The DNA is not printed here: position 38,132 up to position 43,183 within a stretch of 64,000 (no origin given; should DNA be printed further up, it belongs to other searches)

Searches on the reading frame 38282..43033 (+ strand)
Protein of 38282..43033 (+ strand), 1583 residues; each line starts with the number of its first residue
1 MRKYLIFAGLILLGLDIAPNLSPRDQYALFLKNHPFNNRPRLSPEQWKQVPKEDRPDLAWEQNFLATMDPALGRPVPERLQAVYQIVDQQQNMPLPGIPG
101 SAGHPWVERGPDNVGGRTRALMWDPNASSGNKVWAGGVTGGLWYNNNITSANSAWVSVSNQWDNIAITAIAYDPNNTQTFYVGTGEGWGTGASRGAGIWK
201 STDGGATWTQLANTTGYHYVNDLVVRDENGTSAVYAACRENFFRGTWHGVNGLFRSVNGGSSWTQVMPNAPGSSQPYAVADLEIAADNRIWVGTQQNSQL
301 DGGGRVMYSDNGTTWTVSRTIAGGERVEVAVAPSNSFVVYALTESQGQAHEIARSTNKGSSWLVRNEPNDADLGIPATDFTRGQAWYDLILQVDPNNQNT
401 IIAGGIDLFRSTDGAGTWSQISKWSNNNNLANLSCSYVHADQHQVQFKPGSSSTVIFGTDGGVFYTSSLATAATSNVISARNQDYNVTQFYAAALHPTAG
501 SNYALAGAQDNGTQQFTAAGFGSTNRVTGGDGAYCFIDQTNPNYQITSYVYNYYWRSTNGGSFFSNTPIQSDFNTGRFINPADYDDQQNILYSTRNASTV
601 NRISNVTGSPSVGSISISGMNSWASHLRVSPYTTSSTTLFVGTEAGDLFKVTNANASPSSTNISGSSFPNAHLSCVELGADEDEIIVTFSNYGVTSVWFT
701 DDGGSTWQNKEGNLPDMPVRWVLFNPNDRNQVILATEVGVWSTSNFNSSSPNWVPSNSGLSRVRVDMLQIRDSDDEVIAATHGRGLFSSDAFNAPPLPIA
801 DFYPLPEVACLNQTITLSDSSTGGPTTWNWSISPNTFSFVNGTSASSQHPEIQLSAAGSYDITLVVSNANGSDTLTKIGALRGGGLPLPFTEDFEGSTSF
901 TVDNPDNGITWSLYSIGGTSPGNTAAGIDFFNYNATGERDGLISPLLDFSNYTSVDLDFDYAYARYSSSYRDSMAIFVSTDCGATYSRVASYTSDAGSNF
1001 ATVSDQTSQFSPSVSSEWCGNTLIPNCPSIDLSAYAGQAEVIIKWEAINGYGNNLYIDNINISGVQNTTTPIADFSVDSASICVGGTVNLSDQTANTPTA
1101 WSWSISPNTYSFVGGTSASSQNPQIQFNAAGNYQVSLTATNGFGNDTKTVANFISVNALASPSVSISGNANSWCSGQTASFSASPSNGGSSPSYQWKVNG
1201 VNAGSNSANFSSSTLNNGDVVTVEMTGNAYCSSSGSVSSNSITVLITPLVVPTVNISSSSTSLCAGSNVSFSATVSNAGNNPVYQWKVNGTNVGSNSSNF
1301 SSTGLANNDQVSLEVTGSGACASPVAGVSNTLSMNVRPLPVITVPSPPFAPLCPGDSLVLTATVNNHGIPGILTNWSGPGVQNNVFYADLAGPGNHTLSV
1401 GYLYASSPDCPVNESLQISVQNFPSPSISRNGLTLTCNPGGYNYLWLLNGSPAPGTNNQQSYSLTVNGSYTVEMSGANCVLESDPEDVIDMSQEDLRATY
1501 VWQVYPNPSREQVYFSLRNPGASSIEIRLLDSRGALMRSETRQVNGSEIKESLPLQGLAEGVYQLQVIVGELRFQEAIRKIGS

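Call 39: search_protein_families(library=pfam, proteins=[window:38282-43033:+])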
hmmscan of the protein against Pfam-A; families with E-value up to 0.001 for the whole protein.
window:38282-43033:+ (1583 aa): 6 families
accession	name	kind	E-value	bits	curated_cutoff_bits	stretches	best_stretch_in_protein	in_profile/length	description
PF00801.26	PKD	-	3.3e-14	53.1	23.5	2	806-876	8-75/80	PKD domain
PF18911.6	PKD_4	-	3.9e-14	52.9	27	2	1070-1150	3-79/85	PKD domain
PF15902.12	Sortilin-Vps10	-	5.8e-12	45.6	33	1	309-546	7-229/446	Sortilin, neurotensin receptor 3,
PF18962.6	Por_Secre_tail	-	8.3e-08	32.9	27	1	1504-1570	1-65/75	Secretion system C-terminal sorting domain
PF16820.11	PKD_3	-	1.5e-05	25.2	26.3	0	1264-1298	16-49/68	PKD-like domain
PF13927.12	Ig_3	-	2.4e-05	25.2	30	0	1252-1305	2-51/78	Immunoglobulin domain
